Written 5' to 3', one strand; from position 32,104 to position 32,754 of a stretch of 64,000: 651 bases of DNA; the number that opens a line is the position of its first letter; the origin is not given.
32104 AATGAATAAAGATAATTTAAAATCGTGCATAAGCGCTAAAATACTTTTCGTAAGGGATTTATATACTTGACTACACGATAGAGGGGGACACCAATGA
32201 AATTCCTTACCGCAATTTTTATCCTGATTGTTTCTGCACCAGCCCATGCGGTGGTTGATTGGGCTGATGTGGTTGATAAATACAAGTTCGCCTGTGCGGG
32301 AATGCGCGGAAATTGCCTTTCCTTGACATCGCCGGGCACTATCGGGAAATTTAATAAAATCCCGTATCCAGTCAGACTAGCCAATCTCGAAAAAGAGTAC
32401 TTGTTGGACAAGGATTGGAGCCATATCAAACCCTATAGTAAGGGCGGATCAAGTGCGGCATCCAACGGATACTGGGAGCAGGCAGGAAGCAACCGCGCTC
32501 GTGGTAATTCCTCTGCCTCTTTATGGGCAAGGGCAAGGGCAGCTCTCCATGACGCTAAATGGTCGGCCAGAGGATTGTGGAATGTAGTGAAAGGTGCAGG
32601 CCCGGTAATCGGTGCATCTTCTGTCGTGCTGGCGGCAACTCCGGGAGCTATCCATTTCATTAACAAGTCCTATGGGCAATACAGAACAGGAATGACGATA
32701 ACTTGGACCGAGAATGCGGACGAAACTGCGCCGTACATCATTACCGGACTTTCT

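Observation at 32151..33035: A secreted HNH-like protein gene bracketed by a perfect 27-bp inverted repeat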

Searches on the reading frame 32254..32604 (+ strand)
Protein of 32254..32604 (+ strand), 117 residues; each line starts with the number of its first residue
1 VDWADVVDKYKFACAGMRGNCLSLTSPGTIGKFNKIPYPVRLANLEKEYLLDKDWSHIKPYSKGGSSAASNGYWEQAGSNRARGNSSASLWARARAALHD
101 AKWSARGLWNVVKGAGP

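Call 48: search_solved_structures(query=A3, max_evalue=10, show_alignments=3)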
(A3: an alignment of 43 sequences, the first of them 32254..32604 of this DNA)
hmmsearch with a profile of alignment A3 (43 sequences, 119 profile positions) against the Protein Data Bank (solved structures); distinct sequences matched with E-value up to 10: 6.
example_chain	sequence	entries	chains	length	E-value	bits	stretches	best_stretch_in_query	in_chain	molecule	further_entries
8tl7_A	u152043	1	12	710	0.043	16.9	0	22-59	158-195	Computationally designed protein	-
5yh8_A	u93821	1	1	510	0.52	13.5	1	44-89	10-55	Nickel ABC transporter substrate-binding protein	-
5yhe_A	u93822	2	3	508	0.54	13.4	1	45-89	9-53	Nickel ABC transporter substrate-binding protein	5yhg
5yh5_A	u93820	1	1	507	0.55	13.4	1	45-89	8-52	Nickel ABC transporter substrate-binding protein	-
8d2k_A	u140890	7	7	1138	0.65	13.1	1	54-95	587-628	CRISPR-associated endonuclease, Csn1 family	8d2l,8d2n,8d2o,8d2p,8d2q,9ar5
9k30_A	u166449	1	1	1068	1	12.5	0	59-95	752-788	TbaIscB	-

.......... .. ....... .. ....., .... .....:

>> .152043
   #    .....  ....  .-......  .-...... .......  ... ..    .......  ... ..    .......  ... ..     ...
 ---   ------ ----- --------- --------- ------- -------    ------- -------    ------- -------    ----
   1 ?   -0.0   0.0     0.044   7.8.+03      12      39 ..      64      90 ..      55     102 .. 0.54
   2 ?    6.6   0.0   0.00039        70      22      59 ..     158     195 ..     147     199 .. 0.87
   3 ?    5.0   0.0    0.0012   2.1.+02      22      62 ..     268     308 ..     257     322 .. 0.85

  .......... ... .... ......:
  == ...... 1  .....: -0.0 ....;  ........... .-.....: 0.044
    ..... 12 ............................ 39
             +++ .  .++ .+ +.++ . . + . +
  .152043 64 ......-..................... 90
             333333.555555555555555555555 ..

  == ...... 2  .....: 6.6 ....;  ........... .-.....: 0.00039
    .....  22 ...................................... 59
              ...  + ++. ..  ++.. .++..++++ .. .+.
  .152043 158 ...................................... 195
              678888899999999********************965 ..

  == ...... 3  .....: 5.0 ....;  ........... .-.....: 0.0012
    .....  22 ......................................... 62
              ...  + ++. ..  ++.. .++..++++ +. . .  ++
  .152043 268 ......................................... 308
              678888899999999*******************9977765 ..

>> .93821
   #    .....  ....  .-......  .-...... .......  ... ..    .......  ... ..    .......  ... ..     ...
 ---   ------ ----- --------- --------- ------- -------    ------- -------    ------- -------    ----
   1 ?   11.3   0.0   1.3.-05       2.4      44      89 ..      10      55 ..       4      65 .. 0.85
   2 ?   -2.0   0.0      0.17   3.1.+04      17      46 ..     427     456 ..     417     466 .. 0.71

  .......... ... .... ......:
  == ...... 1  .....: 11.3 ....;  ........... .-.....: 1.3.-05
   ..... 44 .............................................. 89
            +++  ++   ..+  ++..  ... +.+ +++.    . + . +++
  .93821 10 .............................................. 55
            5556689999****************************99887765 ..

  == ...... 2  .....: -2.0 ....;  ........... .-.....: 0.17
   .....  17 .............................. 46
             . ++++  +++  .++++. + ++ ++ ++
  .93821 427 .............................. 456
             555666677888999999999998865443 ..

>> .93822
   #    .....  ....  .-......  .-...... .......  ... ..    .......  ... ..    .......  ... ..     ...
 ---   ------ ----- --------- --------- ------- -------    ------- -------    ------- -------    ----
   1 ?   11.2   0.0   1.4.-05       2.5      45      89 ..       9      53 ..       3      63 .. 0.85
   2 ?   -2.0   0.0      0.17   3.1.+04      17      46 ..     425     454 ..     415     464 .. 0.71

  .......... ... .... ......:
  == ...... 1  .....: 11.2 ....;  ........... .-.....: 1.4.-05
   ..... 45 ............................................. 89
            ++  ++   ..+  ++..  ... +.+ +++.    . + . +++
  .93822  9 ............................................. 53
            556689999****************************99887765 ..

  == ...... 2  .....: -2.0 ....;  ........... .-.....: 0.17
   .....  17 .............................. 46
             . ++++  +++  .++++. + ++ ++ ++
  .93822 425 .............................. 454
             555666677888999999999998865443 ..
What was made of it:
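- On HNH / His-Me finger nuclease superfamily: The PDB profile search gives Cas9 and IscB HNH at E 0.65-1 (call 48).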

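Call 53: predict_structure(alignment_id=A3)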
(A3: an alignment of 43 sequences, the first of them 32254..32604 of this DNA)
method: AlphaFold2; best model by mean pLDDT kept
length: 117 residues; sequences in the alignment: 43
mean_pLDDT: 94.6   pTM: 0.85
mean pLDDT of the five models: 94.6, 94.3, 94.0, 94.0, 93.5
residues with pLDDT >= 90: 103; 70-90: 13; 50-70: 1; < 50: 0
segments of 3 or more residues with pLDDT < 50: none
pLDDT, mean of each block of 10 residues (from residue 1): 87 93 95 97 95 97 96 97 97 97 97 83
secondary structure, 60 per line:
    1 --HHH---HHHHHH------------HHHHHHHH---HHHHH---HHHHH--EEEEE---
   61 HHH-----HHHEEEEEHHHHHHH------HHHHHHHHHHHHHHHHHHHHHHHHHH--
elements in order: H9-14 H27-34 H38-42 H46-50 E53-57 E72-76 H77-83 H90-115
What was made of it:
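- On HNH / His-Me finger nuclease superfamily: A high-confidence model (pLDDT 94.6) has a hairpin plus helix at the motif (call 53).
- Tried and rejected: I re-modelled the core alone (call 53).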

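Call 64: fold_search(model_id=the predicted structure, library=pdb)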
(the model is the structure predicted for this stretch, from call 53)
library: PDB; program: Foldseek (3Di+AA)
matches with E <= 10: 89; with E <= 0.001: 0
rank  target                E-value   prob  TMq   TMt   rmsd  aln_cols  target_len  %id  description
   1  7s4x_A                2.0e-01  0.38  0.39  0.05  13.5       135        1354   17  Cas9:gRNA in complex with 18-20MM DNA, 1 minute time-point, kinked active conformation (released 2022-03-02)
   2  8t6x_A                2.7e-01  0.54  0.39  0.05   9.8       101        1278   19  SpRY-Cas9:gRNA complex targeting TAC PAM DNA with 18 bp R-loop (released 2024-05-01)
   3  8tzz_A                3.1e-01  0.25  0.38  0.05  15.1       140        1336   17  SpG Cas9 with NGC PAM DNA target (released 2024-05-01)
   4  9w7u_A                3.7e-01  0.23  0.38  0.05  14.5       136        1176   18  SuperFi Cas9 - 20nt sgRNA - DNA ternary complex Class C (released 2025-12-31)
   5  8t7s_A                4.2e-01  0.23  0.37  0.05  11.9       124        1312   19  SpRYmer bound to NAC PAM DNA (released 2024-05-01)
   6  9zq6_A                1.1e+00  0.12  0.35  0.05  10.5       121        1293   15  Structure of SpyCas9 in complex with the anti-CRISPR protein AcrIIA26 (released 2026-02-04)
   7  7z4j_B                1.3e+00  0.20  0.38  0.05  11.7       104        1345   19  SpCas9 bound to 18-nucleotide complementary DNA substrate in the catalytic state (released 2022-08-31)
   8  9wa9_A                1.3e+00  0.15  0.35  0.05   9.7       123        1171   14  SuperFi Cas9 - 22nt sgRNA - DNA ternary complex Class B (released 2025-12-31)
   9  7v59_B                1.3e+00  0.15  0.35  0.04   6.8        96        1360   21  Cryo-EM structure of spyCas9-sgRNA-DNA dimer (released 2022-08-17)
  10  8spq_A                1.5e+00  0.13  0.39  0.05  11.7       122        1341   16  SpRY-Cas9:gRNA complex targeting TGG PAM DNA (released 2024-05-01)
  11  8f43                  1.6e+00  0.30  0.35  0.38   4.5        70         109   20  HNH Nuclease Domain from G. stearothermophilus Cas9, K597A mutant (released 2022-12-21)
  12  5vgb_A                1.9e+00  0.15  0.37  0.32   9.0        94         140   16  Crystal structure of NmeCas9 HNH domain bound to anti-CRISPR AcrIIC1 (released 2017-08-30)
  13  7s37_P                1.9e+00  0.11  0.33  0.06  11.2       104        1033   17  Cas9:sgRNA (S. pyogenes) in the open-protein conformation (released 2022-04-20)
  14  6ghc_A                2.3e+00  0.21  0.26  0.12   4.1        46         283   20  Modification dependent EcoKMcrA restriction endonuclease (released 2018-08-08)
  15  5fw2_B                2.4e+00  0.12  0.35  0.05   6.5        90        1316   16  Crystal structure of SpCas9 variant EQR bound to sgRNA and TGAG PAM target DNA (released 2016-06-15)
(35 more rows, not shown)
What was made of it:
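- On HNH / His-Me finger nuclease superfamily: The Foldseek list is dominated by HNH nucleases, but the best E is 0.2 (call 64).
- Closest known: Classical HNH / His-Me finger nucleases. Same: These proteins head the structure-search list (calls 53, 64).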

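Call 65: find_homologous_proteins(query=A3, max_evalue=0.001)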
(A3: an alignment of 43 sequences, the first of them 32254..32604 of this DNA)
Query A3 (43 sequences) (117 aa, profile of the alignment): 8 proteins with E <= 0.001 among 2329 candidates.
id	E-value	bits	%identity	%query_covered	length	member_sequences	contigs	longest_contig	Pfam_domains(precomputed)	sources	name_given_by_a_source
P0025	2.5e-31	126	40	72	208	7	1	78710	-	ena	-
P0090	2.5e-31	126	53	45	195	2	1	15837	-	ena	-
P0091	6.4e-26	108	44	76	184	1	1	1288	-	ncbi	-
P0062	6.7e-26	108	47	45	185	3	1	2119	-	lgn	-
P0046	6.9e-18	82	53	42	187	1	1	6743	-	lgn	-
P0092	7.4e-18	82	33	70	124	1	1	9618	-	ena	-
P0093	3.0e-17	80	34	75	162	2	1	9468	-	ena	-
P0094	2.3e-11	61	51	33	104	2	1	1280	-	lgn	-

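Call 67: find_encoding_contigs(protein=P0090, flank=6000, max_places=2)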
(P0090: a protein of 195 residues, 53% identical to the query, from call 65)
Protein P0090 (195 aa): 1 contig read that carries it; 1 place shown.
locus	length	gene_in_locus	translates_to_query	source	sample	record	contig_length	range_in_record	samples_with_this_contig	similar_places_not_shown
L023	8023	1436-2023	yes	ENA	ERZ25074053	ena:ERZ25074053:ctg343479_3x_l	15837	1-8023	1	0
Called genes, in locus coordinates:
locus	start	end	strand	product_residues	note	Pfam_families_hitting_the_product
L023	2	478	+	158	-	?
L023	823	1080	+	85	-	-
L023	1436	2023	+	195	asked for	-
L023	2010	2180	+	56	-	-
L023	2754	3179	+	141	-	-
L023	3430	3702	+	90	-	-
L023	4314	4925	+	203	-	PF00239:Resolvase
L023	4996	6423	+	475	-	-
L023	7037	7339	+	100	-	PF20320:DUF6615 (weak)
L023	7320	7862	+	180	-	-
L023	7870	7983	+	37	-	-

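Call 68: find_encoding_contigs(protein=P0092, flank=6000, max_places=2)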
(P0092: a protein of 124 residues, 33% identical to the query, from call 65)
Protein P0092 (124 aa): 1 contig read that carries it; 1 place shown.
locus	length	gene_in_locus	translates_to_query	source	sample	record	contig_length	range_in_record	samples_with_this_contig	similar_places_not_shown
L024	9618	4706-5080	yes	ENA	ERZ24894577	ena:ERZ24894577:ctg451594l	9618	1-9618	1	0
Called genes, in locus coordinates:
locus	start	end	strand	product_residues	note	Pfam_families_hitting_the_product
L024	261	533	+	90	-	-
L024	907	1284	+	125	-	-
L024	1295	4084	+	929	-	PF04851:ResIII, PF00176:SNF2-rel_dom, PF00271:Helicase_C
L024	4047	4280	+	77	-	-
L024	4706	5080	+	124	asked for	-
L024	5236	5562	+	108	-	-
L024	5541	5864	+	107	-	-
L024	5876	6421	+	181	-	-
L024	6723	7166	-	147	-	-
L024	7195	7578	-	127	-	PF01936:NYN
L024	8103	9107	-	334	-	PF11171:DUF2958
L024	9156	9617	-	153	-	?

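Call 69: find_encoding_contigs(protein=P0093, flank=6000, max_places=2)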
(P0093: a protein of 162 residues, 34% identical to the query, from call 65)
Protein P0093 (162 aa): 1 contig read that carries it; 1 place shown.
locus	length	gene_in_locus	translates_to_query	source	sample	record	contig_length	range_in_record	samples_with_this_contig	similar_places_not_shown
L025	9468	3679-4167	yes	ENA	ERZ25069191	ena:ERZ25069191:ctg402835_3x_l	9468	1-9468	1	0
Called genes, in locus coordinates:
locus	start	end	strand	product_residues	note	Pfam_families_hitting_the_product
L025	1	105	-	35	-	?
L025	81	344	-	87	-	-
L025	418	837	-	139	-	-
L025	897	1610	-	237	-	PF04909:Amidohydro_2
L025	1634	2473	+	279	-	-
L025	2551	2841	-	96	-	-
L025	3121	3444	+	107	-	-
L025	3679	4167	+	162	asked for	-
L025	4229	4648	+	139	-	-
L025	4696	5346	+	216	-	-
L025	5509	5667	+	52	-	-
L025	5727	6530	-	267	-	PF02353:CMAS, PF01209:Ubie_methyltran (weak), PF13489:Methyltransf_23, PF13649:Methyltransf_25, PF13847:Methyltransf_31, PF08241:Methyltransf_11, PF08242:Methyltransf_12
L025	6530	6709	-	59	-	-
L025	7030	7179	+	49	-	-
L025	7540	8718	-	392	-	PF05598:DUF772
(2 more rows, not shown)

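Call 78: search_protein_families(library=pfam, alignment_id=A3, max_evalue=5)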
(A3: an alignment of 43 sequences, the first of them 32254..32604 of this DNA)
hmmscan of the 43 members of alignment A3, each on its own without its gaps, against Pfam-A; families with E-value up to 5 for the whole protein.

A. member 1, window:32254-32604:+ (117 aa): 0 families

B. families by the number of members that match (of 43 scanned): 14 families
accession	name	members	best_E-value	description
PF13395.12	HNH_4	7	0.0062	HNH endonuclease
PF14279.12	HNH_5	7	0.037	HNH endonuclease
PF01844.29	HNH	5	0.0086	HNH endonuclease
PF24372.1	DUF7528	1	0.011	Family of unknown function (DUF7528)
PF19563.4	DUF6085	1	0.037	Family of unknown function (DUF6085)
PF18026.6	Exog_C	1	0.049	Endo/exonuclease (EXOG) C-terminal domain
PF12940.12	RAG1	1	0.059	Recombination-activation protein 1 (RAG1), recombinase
PF00930.27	DPPIV_N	1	0.065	Dipeptidyl peptidase IV (DPP IV) N-terminal region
PF13769.11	Virulence_fact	1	0.069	Virulence factor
PF08727.16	P3A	1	0.09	Poliovirus 3A protein like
PF18388.6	ATG29_N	1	0.16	Atg29 N-terminal domain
PF09728.14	Taxilin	1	0.17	Myosin-like coiled-coil protein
PF22331.1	Sas-6-like_oligomerization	1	0.22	Sas-6-like, oligomerization domain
PF14374.11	Ribos_L4_asso_C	1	0.22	60S ribosomal protein L4 C-terminal domain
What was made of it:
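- On HNH / His-Me finger nuclease superfamily: Among 43 core sequences, 7, 7 and 5 hit HNH_4, HNH_5 and HNH at E 0.006-0.04, below gathering (call 78).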
